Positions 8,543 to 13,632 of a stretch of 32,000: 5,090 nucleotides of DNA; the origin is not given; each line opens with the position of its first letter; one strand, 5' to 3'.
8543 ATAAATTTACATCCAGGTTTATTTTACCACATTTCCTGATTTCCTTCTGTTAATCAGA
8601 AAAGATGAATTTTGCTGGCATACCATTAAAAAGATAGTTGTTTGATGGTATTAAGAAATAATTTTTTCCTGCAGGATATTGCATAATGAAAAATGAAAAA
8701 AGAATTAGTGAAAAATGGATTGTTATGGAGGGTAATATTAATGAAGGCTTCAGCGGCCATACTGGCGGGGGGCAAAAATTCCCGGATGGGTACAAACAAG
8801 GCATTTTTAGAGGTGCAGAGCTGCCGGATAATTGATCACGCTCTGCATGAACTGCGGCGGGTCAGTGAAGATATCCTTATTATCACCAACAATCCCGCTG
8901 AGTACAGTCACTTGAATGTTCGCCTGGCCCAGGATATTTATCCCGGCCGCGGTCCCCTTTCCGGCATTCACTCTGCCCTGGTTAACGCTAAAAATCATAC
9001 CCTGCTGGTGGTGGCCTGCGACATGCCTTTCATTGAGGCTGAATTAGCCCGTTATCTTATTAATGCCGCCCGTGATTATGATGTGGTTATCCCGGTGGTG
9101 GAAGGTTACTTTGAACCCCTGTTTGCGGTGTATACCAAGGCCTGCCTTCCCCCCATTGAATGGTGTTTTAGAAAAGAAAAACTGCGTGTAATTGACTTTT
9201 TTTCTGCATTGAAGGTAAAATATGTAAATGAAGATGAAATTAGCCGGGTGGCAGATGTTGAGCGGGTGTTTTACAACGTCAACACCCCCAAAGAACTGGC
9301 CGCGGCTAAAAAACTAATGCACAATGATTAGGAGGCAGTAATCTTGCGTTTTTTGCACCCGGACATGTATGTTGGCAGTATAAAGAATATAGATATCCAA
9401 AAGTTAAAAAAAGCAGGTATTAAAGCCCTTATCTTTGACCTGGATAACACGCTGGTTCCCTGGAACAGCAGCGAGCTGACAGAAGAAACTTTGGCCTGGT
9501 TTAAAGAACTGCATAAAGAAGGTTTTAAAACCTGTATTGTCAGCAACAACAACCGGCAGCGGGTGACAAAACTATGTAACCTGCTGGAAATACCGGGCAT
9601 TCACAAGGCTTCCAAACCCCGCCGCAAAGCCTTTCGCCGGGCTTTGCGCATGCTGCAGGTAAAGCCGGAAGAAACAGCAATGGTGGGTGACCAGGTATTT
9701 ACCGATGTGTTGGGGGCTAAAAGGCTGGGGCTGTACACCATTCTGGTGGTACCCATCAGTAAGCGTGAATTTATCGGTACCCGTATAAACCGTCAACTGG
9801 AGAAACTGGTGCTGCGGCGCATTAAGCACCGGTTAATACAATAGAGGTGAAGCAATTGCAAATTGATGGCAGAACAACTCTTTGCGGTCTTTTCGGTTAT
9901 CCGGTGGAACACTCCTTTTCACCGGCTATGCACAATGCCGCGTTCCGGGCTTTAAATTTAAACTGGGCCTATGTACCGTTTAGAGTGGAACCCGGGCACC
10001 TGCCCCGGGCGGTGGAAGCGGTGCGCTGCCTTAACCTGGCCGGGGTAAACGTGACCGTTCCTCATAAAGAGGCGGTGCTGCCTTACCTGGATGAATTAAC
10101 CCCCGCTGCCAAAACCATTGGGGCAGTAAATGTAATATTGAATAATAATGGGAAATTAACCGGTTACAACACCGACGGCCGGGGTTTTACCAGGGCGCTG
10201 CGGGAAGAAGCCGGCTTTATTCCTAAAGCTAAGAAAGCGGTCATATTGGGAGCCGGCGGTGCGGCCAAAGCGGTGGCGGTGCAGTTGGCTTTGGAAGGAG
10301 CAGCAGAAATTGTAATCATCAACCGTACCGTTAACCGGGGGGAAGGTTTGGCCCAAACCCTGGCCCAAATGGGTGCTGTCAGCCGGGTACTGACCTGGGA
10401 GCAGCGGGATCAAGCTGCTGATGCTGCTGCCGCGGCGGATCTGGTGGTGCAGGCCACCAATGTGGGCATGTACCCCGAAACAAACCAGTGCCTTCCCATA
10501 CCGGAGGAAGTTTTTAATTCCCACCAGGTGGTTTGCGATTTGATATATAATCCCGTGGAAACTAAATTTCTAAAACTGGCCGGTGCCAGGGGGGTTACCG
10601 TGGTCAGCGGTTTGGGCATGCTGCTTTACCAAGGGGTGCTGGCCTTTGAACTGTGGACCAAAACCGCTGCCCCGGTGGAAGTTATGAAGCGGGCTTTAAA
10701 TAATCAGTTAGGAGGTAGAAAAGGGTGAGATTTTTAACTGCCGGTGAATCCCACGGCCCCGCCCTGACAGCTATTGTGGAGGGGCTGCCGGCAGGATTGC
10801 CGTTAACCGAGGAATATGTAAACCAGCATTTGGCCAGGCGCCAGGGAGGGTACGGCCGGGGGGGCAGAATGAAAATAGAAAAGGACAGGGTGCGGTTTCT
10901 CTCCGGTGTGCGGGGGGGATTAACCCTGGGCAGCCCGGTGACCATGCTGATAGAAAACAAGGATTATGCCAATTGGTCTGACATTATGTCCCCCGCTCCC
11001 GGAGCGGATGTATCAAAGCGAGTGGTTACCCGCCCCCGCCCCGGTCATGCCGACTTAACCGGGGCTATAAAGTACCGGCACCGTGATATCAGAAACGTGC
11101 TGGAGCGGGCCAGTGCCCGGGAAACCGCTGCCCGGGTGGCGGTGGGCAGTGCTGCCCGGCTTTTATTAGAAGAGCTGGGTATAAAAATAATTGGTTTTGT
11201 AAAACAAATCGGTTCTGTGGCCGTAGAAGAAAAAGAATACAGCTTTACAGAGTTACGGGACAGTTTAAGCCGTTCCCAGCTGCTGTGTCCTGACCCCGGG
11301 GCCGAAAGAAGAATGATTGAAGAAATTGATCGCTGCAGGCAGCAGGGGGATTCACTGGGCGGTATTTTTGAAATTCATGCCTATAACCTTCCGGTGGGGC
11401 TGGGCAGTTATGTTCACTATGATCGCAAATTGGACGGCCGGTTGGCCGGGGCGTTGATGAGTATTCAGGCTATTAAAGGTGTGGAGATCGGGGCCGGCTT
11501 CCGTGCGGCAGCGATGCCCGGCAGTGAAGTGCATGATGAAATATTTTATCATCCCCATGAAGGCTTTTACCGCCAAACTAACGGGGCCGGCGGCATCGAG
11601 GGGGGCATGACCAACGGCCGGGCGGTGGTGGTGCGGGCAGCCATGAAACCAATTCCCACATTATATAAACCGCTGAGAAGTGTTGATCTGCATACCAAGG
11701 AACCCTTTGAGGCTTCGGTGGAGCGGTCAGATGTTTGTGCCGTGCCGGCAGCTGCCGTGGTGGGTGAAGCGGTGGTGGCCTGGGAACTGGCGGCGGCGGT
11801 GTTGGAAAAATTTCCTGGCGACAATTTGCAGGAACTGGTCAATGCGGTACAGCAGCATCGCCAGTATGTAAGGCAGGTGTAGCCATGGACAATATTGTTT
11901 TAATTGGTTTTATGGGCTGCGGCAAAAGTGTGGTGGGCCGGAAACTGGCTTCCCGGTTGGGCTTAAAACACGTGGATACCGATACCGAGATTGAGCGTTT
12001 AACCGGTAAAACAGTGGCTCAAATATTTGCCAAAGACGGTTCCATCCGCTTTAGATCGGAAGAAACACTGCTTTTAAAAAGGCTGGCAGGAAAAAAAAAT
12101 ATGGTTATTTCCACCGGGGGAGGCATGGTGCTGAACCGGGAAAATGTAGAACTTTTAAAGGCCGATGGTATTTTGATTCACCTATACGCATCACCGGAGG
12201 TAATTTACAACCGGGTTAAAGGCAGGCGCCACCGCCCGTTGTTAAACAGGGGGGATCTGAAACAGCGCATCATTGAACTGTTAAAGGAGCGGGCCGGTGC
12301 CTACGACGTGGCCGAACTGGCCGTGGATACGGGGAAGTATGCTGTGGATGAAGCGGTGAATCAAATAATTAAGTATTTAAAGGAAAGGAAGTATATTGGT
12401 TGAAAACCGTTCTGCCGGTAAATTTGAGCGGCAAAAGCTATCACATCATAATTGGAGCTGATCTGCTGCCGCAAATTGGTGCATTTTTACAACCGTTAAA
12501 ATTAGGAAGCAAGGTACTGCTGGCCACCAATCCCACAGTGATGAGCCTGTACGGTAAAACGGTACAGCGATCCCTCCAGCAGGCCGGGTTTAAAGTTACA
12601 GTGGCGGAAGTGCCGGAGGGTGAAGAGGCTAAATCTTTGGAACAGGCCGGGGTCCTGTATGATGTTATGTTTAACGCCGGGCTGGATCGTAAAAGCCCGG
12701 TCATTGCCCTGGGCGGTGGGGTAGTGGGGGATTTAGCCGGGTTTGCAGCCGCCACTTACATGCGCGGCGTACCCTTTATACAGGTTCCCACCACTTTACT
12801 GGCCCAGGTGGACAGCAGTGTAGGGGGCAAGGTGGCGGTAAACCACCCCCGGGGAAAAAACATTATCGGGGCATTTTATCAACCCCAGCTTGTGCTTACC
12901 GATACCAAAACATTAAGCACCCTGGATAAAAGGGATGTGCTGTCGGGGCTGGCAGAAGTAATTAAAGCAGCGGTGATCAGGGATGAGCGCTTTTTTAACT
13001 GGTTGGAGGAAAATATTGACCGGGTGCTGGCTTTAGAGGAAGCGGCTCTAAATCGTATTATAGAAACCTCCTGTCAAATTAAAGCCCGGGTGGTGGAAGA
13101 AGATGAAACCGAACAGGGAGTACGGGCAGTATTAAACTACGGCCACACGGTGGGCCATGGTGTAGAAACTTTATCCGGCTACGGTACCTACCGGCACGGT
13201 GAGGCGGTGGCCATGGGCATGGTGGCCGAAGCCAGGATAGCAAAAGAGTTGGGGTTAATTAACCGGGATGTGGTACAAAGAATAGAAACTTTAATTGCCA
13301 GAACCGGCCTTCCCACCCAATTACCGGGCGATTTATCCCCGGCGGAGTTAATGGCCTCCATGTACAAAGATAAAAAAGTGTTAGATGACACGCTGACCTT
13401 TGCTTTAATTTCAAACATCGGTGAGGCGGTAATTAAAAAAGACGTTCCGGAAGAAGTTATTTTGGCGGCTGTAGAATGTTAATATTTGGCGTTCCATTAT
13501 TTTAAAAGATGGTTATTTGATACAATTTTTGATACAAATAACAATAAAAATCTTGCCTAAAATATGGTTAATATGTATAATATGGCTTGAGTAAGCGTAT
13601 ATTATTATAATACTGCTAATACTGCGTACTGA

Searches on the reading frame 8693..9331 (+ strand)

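Call 54: search_protein_families(library=ncbifam, proteins=[window:8693-9331:+])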
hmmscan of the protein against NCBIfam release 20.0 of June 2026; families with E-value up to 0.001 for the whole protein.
window:8693-9331:+ (212 aa): 19 families
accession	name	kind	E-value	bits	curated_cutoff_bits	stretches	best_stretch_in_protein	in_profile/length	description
NF011056.0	PRK14489.1-1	equivalog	3.9e-62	210.5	379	1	17-206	4-193/363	bifunctional molybdenum cofactor guanylyltransferase MobA/molybdopterin-guanine dinucleotide biosynthesis adaptor protein MobB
NF001457.0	PRK00317.1-3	equivalog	5.5e-37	127.2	164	1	20-207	3-195/200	molybdenum cofactor guanylyltransferase MobA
TIGR02665.1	molyb_mobA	equivalog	3.9e-31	108.5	151.85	1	20-203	2-186/186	molybdenum cofactor guanylyltransferase MobA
NF002741.0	PRK02726.1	equivalog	8.9e-23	81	179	1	19-207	8-196/200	molybdenum cofactor guanylyltransferase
NF001837.0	PRK00560.1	equivalog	4.3e-21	75.5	182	1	15-210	5-192/196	molybdenum cofactor guanylyltransferase MobA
NF011059.0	PRK14490.1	equivalog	6.4e-20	71.6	354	1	6-210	168-370/374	bifunctional molybdenum cofactor guanylyltransferase MobA/molybdopterin-guanine dinucleotide biosynthesis adaptor protein MobB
TIGR03310.1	matur_MocA_YgfJ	equivalog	5.6e-15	55.8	186.45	1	21-139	2-130/188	molybdenum cofactor cytidylyltransferase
NF001855.0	PRK00576.1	equivalog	1.3e-14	54.3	205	1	19-205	7-192/197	molybdenum cofactor guanylyltransferase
NF011070.0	PRK14500.1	equivalog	9.8e-14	51.3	606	1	22-206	170-352/358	putative bifunctional molybdopterin-guanine dinucleotide biosynthesis protein MoaC/MobA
NF011057.0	PRK14489.1-2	subfamily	1.6e-10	40.8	541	1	18-204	6-193/363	bifunctional molybdenum cofactor guanylyltransferase MobA/molybdopterin-guanine dinucleotide biosynthesis adaptor protein MobB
TIGR00454.1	TIGR00454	hypoth_equivalog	4e-09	36.6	174.7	1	21-124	3-112/183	TIGR00454 family protein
NF011058.0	PRK14489.1-3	exception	1.8e-08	33.4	820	1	21-202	11-198/382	molybdenum cofactor guanylyltransferase MobA, DUF3305 domain-containing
NF045665.1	NTPtran_DVU1551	equivalog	4.4e-07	29.3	315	1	20-138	2-130/359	DVU_1551 family NTP transferase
NF010939.0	PRK14359.1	equivalog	2.3e-06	26.5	592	1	17-128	1-120/430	bifunctional UDP-N-acetylglucosamine diphosphorylase/glucosamine-1-phosphate N-acetyltransferase GlmU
NF001186.0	PRK00155.2-3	equivalog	8e-06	25.4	253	1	17-72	3-60/224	2-C-methyl-D-erythritol 4-phosphate cytidylyltransferase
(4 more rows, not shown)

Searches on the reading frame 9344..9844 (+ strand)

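Call 54: search_protein_families(library=ncbifam, proteins=[window:9344-9844:+])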
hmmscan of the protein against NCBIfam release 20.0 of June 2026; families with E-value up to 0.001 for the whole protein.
window:9344-9844:+ (166 aa): 27 families (the best 25 are shown)
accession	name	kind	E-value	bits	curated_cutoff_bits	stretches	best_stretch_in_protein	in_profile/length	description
TIGR01668.1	YqeG_hyp_ppase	hypoth_equivalog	1.6e-44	151.5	89.1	1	3-161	2-162/170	YqeG family HAD IIIA-type phosphatase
TIGR01662.1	HAD-SF-IIIA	subfamily_domain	4.7e-21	75.4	44.6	1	27-137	1-140/141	HAD-IIIA family hydrolase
TIGR02253.1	CTE7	subfamily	5.2e-18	65.6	169.75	1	54-135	104-194/221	TIGR02253 family HAD-type hydrolase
TIGR01460.1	HAD-SF-IIA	subfamily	3.5e-12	46.6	100.15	1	91-135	197-243/246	HAD-IIA family hydrolase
TIGR02252.1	DREG-2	subfamily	1.1e-10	41.7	155.2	1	36-134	100-203/203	HAD hydrolase, REG-2-like, family IA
NF053830.1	RUBPPhHalo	equivalog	4.2e-10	39.7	330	1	90-139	158-207/234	ribulose-1,5-bisphosphate 5-phosphatase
NF009804.0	PRK13288.1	equivalog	4.9e-10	39.2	218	1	53-135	91-181/215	pyrophosphatase PpaX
TIGR02254.1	YjjG_YfnB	equivalog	1.6e-09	37.6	159.9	1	90-156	151-220/223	YjjG family noncanonical pyrimidine nucleotidase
TIGR01452.1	PGP_euk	subfamily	3.9e-09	36.3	201.95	1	90-137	201-248/279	phosphoglycolate/pyridoxal phosphate family phosphatase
TIGR01549.1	HAD-SF-IA-v1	subfamily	4.4e-09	36.9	23.3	1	15-129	28-149/149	HAD-IA family hydrolase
TIGR01428.1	HAD_type_II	equivalog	1.2e-08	35.2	125.4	1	48-135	95-190/197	haloacid dehalogenase type II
TIGR01458.1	HAD-SF-IIA-hyp3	hypoth_equivalog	2.4e-08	33.7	175.95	1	89-135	177-223/257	TIGR01458 family HAD-type hydrolase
TIGR01509.1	HAD-SF-IA-v3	subfamily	3.2e-08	33.9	29.4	1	54-135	75-154/154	HAD-IA family hydrolase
TIGR01484.1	HAD-SF-IIB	subfamily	8.9e-08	32.4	41.8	1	29-79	2-52/221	HAD-IIB family hydrolase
TIGR01993.1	Pyr-5-nucltdase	equivalog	2e-07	31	142.9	1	89-135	138-183/183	pyrimidine 5'-nucleotidase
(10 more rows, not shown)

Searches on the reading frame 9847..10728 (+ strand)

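Call 8: search_protein_families(library=pfam, proteins=[window:9847-10728:+])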
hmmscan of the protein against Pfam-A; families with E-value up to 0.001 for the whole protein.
window:9847-10728:+ (293 aa): 6 families
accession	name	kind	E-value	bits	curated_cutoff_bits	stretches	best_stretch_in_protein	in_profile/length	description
PF08501.16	Shikimate_dh_N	-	2.3e-31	108.3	27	1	15-97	1-83/83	Shikimate dehydrogenase substrate binding domain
PF18317.6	SDH_C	-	5.7e-14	52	25.8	1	255-284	1-30/31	Shikimate 5'-dehydrogenase C-terminal domain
PF01488.26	Shikimate_DH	-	2.4e-09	37.8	24.3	1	127-205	11-84/138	Shikimate / quinate 5-dehydrogenase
PF03435.24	Sacchrp_dh_NADP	-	1.1e-05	26.2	25.1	1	132-203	2-75/129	Saccharopine dehydrogenase NADP binding domain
PF03807.23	F420_oxidored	-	4.2e-05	24.5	21.6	1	132-216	3-79/94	NADP oxidoreductase coenzyme F420-dependent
PF10100.14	Staph_opine_DH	-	0.00026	20.2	25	1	130-203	2-75/424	Staphylopine dehydrogenase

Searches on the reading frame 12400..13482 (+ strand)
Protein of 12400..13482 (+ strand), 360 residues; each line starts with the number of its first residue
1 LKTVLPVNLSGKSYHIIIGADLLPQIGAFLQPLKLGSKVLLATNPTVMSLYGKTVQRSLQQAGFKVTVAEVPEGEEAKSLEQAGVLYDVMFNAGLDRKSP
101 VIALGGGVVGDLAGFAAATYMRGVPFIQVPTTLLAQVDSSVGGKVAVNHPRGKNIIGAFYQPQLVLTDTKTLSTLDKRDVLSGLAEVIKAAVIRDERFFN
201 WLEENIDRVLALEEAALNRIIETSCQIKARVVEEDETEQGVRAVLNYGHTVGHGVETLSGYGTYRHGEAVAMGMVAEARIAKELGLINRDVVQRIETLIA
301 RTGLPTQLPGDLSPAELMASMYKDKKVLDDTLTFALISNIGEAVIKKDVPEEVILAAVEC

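Call 4: search_protein_families(library=pfam, proteins=[window:12400-13482:+])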
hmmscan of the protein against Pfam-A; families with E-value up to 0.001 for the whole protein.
window:12400-13482:+ (360 aa): 4 families
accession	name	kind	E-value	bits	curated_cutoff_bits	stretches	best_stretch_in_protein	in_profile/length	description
PF24621.2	DHQS_C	-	1.2e-52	178.2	27.6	1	183-327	1-144/144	3-dehydroquinate synthase C-terminal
PF01761.26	DHQ_synthase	-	2.2e-48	163.1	24.2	1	70-180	3-113/115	3-dehydroquinate synthase N-terminal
PF13685.12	Fe-ADH_2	-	4.2e-11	43.5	28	1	18-133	2-108/149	Iron-containing alcohol dehydrogenase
PF00465.25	Fe-ADH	-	3.7e-09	36.8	31.3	1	15-133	3-131/168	Iron-containing alcohol dehydrogenase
